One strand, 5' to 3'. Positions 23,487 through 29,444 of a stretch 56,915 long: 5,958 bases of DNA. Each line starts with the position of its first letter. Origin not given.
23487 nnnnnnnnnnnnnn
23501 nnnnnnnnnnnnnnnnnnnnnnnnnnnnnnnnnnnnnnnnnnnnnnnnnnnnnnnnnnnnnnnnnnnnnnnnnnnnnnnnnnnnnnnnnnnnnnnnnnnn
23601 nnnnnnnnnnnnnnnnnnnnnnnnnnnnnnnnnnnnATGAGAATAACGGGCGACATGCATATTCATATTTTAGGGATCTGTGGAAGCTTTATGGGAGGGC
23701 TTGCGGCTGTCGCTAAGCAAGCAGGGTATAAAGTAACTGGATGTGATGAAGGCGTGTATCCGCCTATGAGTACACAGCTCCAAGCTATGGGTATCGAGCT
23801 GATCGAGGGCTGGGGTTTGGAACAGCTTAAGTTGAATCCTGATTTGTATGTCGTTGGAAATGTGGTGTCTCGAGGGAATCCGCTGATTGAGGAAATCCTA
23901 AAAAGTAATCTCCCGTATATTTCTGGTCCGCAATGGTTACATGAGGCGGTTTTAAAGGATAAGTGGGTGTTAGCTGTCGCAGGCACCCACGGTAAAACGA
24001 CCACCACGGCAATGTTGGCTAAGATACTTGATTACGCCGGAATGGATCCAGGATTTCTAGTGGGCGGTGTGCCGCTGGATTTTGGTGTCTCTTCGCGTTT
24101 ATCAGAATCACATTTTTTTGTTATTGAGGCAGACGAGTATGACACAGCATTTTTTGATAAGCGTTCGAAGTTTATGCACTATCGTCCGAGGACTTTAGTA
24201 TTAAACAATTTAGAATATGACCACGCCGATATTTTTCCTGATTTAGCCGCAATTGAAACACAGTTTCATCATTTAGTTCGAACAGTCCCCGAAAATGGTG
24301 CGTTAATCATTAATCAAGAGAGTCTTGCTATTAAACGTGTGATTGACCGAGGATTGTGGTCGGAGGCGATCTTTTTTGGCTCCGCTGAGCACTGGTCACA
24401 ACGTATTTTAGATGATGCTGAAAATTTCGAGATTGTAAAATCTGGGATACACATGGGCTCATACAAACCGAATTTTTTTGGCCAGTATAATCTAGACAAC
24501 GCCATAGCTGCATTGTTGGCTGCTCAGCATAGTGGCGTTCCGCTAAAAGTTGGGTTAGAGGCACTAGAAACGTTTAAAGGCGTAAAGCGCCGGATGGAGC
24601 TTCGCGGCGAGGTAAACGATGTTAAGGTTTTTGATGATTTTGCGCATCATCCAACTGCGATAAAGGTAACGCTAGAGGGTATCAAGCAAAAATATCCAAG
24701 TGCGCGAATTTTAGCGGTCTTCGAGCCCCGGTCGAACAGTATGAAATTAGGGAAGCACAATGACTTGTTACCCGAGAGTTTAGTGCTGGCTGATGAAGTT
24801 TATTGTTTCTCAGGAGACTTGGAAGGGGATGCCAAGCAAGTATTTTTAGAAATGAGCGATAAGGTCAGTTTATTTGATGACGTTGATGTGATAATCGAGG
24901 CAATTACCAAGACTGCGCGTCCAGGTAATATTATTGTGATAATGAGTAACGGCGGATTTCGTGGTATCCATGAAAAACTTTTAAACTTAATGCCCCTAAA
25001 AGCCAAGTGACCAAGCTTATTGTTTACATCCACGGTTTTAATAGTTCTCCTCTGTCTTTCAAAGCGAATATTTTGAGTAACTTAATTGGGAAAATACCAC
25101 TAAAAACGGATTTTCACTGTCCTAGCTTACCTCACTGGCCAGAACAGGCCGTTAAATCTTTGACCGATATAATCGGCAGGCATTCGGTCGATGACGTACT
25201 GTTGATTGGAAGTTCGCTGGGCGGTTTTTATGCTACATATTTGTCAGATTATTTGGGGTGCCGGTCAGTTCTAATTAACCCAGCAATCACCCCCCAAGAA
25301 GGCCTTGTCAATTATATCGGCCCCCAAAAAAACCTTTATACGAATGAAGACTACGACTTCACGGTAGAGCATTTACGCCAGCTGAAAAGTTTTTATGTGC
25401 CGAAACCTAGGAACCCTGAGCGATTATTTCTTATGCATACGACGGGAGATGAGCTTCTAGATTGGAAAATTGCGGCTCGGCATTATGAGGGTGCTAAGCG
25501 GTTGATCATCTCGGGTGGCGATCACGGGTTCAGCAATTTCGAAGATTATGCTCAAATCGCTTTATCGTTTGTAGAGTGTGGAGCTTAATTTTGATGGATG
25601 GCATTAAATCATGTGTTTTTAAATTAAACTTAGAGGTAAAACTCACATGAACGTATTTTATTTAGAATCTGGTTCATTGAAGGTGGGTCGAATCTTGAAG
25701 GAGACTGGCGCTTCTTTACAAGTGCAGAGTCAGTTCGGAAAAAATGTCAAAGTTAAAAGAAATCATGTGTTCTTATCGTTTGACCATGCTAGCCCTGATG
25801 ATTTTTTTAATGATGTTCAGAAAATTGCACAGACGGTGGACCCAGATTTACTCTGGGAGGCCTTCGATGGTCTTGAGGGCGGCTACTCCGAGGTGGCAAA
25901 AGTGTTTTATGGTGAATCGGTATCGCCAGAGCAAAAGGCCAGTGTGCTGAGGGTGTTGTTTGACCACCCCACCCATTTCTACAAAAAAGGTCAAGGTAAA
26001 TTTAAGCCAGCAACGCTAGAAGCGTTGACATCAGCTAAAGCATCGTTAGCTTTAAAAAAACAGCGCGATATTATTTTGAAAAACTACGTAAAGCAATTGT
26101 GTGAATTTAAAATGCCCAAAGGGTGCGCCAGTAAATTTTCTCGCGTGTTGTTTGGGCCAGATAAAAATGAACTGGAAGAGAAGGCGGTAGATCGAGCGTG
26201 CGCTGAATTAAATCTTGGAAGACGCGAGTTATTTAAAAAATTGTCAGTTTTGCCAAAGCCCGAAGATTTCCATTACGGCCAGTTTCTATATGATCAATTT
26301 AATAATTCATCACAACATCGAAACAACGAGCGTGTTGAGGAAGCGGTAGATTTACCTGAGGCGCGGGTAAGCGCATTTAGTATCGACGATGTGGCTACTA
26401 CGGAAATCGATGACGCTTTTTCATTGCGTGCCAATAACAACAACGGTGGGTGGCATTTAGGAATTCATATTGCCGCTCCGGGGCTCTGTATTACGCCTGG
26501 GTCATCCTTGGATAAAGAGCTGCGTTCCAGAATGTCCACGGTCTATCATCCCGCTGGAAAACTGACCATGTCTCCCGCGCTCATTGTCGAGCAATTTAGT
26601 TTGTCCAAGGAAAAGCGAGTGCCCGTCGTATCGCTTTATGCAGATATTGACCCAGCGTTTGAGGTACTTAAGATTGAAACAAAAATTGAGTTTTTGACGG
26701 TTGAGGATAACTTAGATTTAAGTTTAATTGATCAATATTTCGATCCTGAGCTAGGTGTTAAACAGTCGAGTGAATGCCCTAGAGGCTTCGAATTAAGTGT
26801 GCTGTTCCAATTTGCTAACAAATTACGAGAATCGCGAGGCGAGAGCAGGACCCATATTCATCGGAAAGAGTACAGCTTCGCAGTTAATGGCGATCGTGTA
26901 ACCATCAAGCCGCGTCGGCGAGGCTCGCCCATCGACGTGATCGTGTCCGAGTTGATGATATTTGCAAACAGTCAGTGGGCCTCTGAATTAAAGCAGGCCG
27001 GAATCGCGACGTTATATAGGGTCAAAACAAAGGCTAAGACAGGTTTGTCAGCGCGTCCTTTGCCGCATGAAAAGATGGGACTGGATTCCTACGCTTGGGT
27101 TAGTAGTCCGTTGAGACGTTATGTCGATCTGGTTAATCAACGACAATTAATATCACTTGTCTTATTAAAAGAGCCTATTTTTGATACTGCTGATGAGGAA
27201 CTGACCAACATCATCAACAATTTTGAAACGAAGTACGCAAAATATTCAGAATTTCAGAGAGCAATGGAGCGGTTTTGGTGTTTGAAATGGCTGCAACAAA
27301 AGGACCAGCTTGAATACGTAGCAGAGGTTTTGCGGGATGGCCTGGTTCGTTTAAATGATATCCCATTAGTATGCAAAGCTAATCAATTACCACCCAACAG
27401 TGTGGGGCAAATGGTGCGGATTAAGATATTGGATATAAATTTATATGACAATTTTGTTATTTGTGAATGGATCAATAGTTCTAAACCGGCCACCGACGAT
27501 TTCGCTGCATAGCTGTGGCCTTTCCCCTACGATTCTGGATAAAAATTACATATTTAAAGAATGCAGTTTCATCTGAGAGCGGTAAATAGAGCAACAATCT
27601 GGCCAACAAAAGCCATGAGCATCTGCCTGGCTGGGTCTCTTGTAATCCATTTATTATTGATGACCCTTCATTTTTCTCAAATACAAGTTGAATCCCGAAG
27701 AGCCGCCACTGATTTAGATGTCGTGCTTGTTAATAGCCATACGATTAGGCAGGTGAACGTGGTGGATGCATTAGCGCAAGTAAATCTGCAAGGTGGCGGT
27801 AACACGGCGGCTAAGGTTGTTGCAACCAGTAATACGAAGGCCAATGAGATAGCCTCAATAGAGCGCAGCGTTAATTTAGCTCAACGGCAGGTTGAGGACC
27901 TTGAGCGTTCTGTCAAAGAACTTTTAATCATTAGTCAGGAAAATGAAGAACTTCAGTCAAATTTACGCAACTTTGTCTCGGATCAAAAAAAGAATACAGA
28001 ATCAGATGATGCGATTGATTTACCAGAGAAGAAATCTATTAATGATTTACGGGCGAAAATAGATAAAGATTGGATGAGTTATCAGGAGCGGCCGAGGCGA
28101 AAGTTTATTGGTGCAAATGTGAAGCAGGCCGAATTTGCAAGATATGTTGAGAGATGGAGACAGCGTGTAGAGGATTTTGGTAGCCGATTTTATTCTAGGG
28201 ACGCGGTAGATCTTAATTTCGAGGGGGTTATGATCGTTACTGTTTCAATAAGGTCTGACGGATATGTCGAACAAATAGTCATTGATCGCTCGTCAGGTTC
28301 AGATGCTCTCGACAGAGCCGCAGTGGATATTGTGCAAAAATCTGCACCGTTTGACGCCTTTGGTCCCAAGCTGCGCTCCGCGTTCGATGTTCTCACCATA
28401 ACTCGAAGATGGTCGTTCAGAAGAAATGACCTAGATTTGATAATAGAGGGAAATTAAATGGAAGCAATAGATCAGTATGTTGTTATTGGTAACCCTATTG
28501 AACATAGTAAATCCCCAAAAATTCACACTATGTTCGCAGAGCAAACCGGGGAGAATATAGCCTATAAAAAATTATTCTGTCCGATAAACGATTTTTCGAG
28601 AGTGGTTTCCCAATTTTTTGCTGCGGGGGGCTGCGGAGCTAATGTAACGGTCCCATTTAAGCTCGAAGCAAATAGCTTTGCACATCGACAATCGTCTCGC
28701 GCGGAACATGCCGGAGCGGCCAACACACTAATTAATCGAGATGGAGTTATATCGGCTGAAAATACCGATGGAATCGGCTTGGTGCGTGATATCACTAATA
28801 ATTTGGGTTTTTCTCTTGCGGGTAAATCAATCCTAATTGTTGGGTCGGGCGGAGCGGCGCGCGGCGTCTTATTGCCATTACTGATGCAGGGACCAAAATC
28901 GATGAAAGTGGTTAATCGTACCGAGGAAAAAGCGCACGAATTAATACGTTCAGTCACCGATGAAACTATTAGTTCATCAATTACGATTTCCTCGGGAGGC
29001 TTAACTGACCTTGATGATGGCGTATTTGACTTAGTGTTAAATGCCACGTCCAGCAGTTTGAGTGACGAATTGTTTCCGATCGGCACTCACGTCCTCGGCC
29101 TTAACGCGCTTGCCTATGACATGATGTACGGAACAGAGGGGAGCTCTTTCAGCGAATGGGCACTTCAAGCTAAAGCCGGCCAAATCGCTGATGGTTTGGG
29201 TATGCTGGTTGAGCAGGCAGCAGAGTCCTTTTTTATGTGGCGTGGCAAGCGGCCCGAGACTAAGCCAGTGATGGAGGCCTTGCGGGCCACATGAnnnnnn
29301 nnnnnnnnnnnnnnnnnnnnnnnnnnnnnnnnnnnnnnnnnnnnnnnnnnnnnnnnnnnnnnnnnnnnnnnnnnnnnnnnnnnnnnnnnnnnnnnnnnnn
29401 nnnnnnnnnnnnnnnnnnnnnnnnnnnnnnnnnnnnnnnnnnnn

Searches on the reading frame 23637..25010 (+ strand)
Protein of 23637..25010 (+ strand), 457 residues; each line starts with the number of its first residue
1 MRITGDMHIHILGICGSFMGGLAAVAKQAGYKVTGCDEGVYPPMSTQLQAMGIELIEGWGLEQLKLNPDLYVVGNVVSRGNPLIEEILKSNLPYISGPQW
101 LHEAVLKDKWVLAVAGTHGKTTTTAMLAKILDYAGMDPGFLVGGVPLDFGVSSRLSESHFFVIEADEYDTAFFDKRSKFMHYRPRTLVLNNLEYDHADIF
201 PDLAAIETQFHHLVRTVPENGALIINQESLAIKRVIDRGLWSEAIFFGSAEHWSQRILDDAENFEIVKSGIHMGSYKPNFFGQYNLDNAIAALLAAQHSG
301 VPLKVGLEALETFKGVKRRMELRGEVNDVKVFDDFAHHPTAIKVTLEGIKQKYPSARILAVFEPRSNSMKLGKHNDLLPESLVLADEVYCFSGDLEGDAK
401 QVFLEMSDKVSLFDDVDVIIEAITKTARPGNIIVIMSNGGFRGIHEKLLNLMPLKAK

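Call 62: search_protein_families(library=ncbifam, proteins=[window:23637-25010:+], max_evalue=1e-8)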
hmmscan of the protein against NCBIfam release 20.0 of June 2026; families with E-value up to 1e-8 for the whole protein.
window:23637-25010:+ (457 aa): 18 families
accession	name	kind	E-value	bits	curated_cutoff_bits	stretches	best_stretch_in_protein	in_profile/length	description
TIGR01081.1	mpl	equivalog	4.4e-190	632.5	388.7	1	8-450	1-445/448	UDP-N-acetylmuramate:L-alanyl-gamma-D-glutamyl-meso-diaminopimelate ligase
TIGR01082.1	murC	equivalog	2.1e-77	261.1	335.1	1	8-448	1-448/449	UDP-N-acetylmuramate--L-alanine ligase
NF011171.0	PRK14573.1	equivalog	2.6e-33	114.9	1015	1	6-389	4-375/809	bifunctional UDP-N-acetylmuramate--L-alanine ligase/D-alanine--D-alanine ligase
NF053645.1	pMurC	equivalog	9.6e-24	83.9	560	2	275-388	310-421/492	pseudomurein biosynthesis peptide ligase pMurC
TIGR01087.1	murD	equivalog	1.8e-22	80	211.95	1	9-434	2-414/441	UDP-N-acetylmuramoyl-L-alanine--D-glutamate ligase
NF001124.0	PRK00139.1-2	equivalog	3.7e-20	72.1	476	1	188-362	203-383/500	UDP-N-acetylmuramoyl-L-alanyl-D-glutamate--2,6-diaminopimelate ligase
TIGR01085.1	murE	subfamily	1.3e-17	63.8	257.3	1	273-362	275-364/472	UDP-N-acetylmuramyl-tripeptide synthetase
NF001126.0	PRK00139.1-4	equivalog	1.4e-17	63.4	373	1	186-362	196-374/486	UDP-N-acetylmuramoyl-L-alanyl-D-glutamate--2,6-diaminopimelate ligase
NF010628.0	PRK14022.1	equivalog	4.3e-17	62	536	1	188-439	205-456/483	UDP-N-acetylmuramoyl-L-alanyl-D-glutamate--L-lysine ligase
TIGR01143.1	murF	subfamily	1.3e-16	60.6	288.6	1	111-435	76-403/418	UDP-N-acetylmuramoyl-tripeptide--D-alanyl-D-alanine ligase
NF008896.0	PRK11929.1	equivalog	8.9e-16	56.9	1023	1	186-362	204-391/965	bifunctional UDP-N-acetylmuramoyl-L-alanyl-D-glutamate--2,6-diaminopimelate ligase MurE/UDP-N-acetylmuramoyl-tripeptide--D-alanyl-D-alanine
NF053648.1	pMurE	equivalog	1.3e-15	57.1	600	1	183-351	189-350/464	pseudomurein biosynthesis peptide ligase pMurE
NF053646.1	pMurD1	equivalog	7.3e-15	54.6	610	1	272-352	270-351/465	pseudomurein biosynthesis peptide ligase pMurD1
NF001123.0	PRK00139.1-1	equivalog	2.5e-12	46.2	586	0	272-362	293-382/493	UDP-N-acetylmuramoyl-L-alanyl-D-glutamate--2,6-diaminopimelate ligase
NF001130.0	PRK00139.2-4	equivalog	6.7e-11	41.6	715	0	274-362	315-402/516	UDP-N-acetylmuramoyl-L-alanyl-D-glutamate--2,6-diaminopimelate ligase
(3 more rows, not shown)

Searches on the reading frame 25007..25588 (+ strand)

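Call 62: search_protein_families(library=ncbifam, proteins=[window:25007-25588:+], max_evalue=1e-8)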
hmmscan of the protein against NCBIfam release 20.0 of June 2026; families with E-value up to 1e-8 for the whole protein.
window:25007-25588:+ (193 aa): 1 family
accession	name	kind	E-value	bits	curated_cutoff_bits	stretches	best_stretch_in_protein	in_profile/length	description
NF008291.0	PRK11071.1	equivalog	2e-52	177.7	252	1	4-190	3-189/193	esterase YqiA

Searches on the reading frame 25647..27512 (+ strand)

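Call 62: search_protein_families(library=ncbifam, proteins=[window:25647-27512:+], max_evalue=1e-8)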
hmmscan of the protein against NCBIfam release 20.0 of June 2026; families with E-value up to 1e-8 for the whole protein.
window:25647-27512:+ (621 aa): 5 families
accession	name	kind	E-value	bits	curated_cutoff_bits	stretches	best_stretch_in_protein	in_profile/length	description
TIGR00358.1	3_prime_RNase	superfamily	2.9e-24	85.3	368.6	1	225-463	187-424/657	VacB/RNase II family 3'-5' exoribonuclease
NF003455.0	PRK05054.1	equivalog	3.6e-23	81.6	542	1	233-459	190-416/645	exoribonuclease II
TIGR02063.1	RNase_R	equivalog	2.6e-21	75.6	597.85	1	217-462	231-476/711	ribonuclease R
TIGR02062.1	RNase_B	equivalog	1.5e-20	72.7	641.9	1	242-454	197-412/646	exoribonuclease II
NF008648.0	PRK11642.1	equivalog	1.6e-10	40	982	0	222-314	249-338/813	ribonuclease R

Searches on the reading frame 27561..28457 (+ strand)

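Call 62: search_protein_families(library=ncbifam, proteins=[window:27561-28457:+], max_evalue=1e-8)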
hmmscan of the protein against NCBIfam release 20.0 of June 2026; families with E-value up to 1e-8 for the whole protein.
window:27561-28457:+ (298 aa): 1 family
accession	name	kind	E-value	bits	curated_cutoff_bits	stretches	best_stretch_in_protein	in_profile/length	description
TIGR01352.1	tonB_Cterm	subfamily_domain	4.8e-10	39.6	27.1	1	219-287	11-74/76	TonB family protein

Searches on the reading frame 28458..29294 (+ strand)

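Call 62: search_protein_families(library=ncbifam, proteins=[window:28458-29294:+], max_evalue=1e-8)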
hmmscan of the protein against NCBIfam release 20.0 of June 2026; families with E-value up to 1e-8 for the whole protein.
window:28458-29294:+ (278 aa): 17 families
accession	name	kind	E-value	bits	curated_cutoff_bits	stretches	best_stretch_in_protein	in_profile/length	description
NF001310.0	PRK00258.1-2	equivalog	3.6e-106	354.4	221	1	4-277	2-274/279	shikimate dehydrogenase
TIGR00507.1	aroE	equivalog_domain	7.1e-70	235.2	200.2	1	7-276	3-266/270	shikimate dehydrogenase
NF001312.0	PRK00258.1-4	equivalog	1.1e-49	169.3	295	1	4-270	9-272/285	shikimate dehydrogenase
NF001316.0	PRK00258.2-5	equivalog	1.1e-43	149.4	247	1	6-274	3-256/263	shikimate dehydrogenase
NF001315.0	PRK00258.2-4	equivalog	3.4e-38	131.5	413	1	8-275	11-279/284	shikimate dehydrogenase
NF001319.0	PRK00258.3-3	equivalog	2.2e-37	128.6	252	1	7-274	9-269/279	shikimate dehydrogenase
NF001314.0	PRK00258.2-2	equivalog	1.6e-36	125.9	248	1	9-273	12-281/290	shikimate dehydrogenase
NF001311.0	PRK00258.1-3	equivalog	1e-34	120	235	1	8-274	9-267/279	shikimate dehydrogenase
TIGR01809.1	Shik-DH-AROM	equivalog_domain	1.9e-34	119.1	196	1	6-274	7-281/282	shikimate dehydrogenase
NF009200.0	PRK12548.1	subfamily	1.5e-28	100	432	1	8-266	13-278/289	shikimate dehydrogenase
NF001313.0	PRK00258.2-1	equivalog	2.8e-27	96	431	1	9-265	14-276/290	shikimate dehydrogenase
NF001322.0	PRK00258.3-6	equivalog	8.2e-27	94.2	285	1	9-272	10-260/272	shikimate dehydrogenase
NF009201.0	PRK12549.1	subfamily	7.9e-24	84.3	235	1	9-276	12-281/286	shikimate dehydrogenase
NF009390.0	PRK12749.1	equivalog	5.5e-22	78.5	349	1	9-265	9-274/288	quinate/shikimate dehydrogenase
NF006802.0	PRK09310.1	equivalog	4.1e-21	75.3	598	1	7-171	218-380/477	bifunctional 3-dehydroquinate dehydratase/shikimate dehydrogenase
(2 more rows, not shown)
